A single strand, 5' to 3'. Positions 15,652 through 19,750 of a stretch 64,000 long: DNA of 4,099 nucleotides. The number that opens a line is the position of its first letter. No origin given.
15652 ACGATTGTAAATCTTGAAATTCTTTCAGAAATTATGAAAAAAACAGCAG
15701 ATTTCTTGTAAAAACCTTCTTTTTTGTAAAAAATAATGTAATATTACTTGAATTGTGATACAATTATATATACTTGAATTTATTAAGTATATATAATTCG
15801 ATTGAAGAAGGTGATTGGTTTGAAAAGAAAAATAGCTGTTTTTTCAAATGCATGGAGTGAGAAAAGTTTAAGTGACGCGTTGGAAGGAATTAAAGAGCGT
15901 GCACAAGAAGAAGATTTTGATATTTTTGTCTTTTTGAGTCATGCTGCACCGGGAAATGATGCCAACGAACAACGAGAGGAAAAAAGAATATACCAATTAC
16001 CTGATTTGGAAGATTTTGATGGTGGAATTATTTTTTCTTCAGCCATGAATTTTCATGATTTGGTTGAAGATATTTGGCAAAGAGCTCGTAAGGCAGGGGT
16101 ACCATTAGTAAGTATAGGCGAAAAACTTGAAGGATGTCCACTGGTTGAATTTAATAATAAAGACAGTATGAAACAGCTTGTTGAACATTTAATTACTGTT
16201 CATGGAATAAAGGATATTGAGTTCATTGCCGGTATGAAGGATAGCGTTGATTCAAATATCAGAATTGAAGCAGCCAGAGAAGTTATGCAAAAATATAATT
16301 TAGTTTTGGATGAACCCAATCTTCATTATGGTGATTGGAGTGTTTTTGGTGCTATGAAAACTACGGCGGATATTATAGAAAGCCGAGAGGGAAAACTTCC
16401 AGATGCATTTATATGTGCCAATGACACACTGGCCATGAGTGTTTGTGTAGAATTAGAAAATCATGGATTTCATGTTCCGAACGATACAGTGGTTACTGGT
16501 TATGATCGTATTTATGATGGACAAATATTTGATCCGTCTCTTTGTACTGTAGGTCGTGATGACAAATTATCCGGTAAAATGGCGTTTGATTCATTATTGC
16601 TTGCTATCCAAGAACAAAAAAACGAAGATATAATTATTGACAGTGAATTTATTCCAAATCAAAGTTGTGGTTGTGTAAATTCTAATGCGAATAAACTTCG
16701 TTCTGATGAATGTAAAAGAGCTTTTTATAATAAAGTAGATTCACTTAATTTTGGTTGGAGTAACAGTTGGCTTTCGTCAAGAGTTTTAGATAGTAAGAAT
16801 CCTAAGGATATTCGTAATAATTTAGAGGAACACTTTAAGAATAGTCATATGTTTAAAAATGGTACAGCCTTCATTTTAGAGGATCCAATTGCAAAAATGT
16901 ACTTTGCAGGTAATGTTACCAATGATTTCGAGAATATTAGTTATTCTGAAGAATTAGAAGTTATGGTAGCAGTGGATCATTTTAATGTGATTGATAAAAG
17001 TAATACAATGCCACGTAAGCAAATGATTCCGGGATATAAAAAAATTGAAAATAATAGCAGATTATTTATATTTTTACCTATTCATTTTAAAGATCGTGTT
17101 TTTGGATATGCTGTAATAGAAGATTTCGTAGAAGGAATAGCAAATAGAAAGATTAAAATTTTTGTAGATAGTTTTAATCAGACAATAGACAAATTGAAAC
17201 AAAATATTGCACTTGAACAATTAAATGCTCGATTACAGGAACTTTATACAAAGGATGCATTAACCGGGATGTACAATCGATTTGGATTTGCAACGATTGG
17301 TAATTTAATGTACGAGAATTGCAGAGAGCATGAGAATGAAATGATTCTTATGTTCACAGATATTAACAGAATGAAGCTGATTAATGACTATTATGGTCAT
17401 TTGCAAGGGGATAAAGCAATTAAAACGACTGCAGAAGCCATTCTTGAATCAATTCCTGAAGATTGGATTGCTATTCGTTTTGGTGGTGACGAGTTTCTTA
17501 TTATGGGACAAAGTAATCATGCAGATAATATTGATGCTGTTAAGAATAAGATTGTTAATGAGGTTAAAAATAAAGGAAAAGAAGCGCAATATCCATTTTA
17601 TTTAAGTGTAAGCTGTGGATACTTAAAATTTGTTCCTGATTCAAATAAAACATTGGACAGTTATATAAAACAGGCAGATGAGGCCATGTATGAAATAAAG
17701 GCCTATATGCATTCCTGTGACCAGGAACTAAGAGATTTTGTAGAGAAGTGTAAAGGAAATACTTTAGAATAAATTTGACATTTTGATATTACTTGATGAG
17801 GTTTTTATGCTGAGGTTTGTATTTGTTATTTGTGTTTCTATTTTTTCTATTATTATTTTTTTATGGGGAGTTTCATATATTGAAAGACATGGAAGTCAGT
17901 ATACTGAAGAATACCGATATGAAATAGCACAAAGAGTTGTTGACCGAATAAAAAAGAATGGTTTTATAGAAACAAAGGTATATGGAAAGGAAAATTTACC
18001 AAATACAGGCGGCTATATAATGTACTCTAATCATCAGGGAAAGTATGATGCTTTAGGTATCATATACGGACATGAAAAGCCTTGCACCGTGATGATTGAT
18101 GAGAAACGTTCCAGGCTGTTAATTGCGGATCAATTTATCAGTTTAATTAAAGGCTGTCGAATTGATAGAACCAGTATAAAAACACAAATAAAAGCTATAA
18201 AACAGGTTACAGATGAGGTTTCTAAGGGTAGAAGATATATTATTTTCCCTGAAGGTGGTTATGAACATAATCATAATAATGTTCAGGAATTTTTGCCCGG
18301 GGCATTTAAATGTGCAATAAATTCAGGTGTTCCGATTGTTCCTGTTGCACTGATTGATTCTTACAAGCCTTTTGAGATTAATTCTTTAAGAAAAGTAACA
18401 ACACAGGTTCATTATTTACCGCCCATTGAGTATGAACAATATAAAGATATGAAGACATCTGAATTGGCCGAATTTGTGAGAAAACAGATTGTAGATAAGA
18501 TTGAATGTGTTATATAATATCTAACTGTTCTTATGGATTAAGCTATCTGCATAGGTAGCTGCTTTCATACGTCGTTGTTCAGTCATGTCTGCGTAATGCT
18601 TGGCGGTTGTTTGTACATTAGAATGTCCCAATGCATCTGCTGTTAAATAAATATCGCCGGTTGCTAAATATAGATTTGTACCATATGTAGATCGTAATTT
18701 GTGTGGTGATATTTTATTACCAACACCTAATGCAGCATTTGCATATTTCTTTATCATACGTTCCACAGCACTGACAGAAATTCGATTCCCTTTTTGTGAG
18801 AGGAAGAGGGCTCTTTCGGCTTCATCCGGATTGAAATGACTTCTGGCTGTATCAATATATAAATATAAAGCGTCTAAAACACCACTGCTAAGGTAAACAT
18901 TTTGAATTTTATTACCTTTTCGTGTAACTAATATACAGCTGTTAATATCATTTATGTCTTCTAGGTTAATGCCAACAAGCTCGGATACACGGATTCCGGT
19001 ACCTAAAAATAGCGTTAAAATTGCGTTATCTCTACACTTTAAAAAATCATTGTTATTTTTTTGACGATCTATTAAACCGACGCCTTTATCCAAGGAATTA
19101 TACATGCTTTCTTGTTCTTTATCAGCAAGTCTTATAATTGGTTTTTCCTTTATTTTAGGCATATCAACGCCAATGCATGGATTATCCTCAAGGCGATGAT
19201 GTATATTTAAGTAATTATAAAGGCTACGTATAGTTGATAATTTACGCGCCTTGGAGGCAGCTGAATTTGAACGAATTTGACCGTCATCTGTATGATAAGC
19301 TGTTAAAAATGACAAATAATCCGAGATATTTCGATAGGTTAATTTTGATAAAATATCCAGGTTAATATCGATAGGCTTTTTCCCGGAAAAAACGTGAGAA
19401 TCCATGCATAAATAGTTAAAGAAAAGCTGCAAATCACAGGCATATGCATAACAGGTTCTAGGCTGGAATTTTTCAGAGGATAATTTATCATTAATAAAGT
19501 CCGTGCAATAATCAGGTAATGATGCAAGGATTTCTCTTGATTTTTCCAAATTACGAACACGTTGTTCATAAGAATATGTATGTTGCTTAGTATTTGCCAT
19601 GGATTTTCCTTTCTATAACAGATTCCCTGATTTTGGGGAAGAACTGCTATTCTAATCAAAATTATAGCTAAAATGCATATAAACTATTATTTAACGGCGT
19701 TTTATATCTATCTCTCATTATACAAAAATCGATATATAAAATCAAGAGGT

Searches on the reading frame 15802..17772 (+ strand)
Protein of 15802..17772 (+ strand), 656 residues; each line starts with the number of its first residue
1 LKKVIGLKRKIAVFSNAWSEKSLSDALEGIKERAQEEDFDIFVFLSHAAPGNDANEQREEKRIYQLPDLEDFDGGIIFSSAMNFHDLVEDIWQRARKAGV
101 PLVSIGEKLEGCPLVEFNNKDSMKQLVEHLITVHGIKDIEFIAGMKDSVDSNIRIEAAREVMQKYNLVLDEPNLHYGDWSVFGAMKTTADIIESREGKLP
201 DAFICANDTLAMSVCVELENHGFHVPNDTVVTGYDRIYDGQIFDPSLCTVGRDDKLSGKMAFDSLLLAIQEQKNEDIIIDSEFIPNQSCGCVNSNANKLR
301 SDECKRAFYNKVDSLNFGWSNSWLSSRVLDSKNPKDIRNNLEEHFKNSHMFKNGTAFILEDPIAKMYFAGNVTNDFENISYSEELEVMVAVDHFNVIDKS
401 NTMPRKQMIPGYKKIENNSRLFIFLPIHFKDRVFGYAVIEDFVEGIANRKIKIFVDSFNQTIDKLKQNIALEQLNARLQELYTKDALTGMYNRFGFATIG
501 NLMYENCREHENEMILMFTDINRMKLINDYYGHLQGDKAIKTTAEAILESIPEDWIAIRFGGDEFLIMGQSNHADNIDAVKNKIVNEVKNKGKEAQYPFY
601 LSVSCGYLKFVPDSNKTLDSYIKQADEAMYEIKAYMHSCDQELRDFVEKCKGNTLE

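Call 78: search_protein_families(library=pfam, proteins=[window:15802-17772:+], max_evalue=0.0001)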
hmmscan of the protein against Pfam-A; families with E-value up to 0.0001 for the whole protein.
window:15802-17772:+ (656 aa): 4 families
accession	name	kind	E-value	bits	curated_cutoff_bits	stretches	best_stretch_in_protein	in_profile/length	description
PF00990.26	GGDEF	-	2.5e-31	109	23.8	1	484-635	3-157/161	Diguanylate cyclase, GGDEF domain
PF13377.12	Peripla_BP_3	-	8.7e-15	55.6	26.5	1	128-289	2-167/167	Periplasmic binding protein-like domain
PF13407.12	Peripla_BP_4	-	8.1e-13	48.9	35.1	1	18-235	12-217/258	Periplasmic binding protein domain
PF00532.27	Peripla_BP_1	-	2.6e-06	27.6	22.2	1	26-284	19-278/281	Periplasmic binding proteins and sugar binding domain of LacI family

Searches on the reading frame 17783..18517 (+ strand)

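Call 78: search_protein_families(library=pfam, proteins=[window:17783-18517:+], max_evalue=0.0001)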
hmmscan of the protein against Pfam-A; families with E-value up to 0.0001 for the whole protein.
window:17783-18517:+ (244 aa): 1 family
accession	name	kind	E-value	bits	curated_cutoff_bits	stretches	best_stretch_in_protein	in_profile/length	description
PF01553.26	Acyltransferase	-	9.9e-22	77.6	23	1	64-190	2-131/132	Acyltransferase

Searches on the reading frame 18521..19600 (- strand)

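Call 78: search_protein_families(library=pfam, proteins=[window:18521-19600:-], max_evalue=0.0001)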
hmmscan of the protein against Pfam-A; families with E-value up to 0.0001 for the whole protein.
window:18521-19600:- (359 aa): 1 family
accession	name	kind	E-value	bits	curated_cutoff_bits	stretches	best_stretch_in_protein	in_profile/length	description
PF00589.27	Phage_integrase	-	1.5e-30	106.7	27.1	1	185-342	18-171/172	Phage integrase family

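Call 85: search_protein_families(library=ncbifam, proteins=[window:18521-19600:-], max_evalue=0.01)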
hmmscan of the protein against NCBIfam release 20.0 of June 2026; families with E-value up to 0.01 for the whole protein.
window:18521-19600:- (359 aa): 11 families
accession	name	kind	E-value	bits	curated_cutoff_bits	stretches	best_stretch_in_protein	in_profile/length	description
NF003462.0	PRK05084.1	equivalog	1.6e-57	194.8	267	2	187-348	193-353/360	tyrosine recombinase XerS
TIGR02224.1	recomb_XerC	equivalog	2.7e-44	151.7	335.15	1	41-346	9-284/295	tyrosine recombinase XerC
NF040815.2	recomb_XerA_Arch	equivalog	6.5e-42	143.9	220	1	39-343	6-258/263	site-specific tyrosine recombinase/integron integrase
TIGR02225.1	recomb_XerD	equivalog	3.9e-41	141.3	329.6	1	35-341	3-276/290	site-specific tyrosine recombinase XerD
NF001399.0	PRK00283.1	subfamily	1.2e-39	136.4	279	1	84-343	48-287/300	tyrosine recombinase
NF002331.0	PRK01287.1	subfamily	6.6e-22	78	371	1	92-333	77-307/365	site-specific tyrosine recombinase XerC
TIGR02249.1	integrase_gron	subfamily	4.5e-12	45.9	265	2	274-333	237-295/315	integron integrase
NF007371.0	PRK09871.1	subfamily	9.3e-12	44.9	222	1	189-337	26-173/198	tyrosine-type DNA invertase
NF007370.0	PRK09870.1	subfamily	3e-11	43.3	221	1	190-336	33-177/200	tyrosine-type DNA invertase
NF011946.0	PRK15417.1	equivalog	3.7e-08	32.9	435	1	280-334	258-311/337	integron integrase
NF040693.1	recomb_GmtY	equivalog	0.0007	18.9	340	1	175-217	205-246/441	gamma-mobile-trio recombinase GmtY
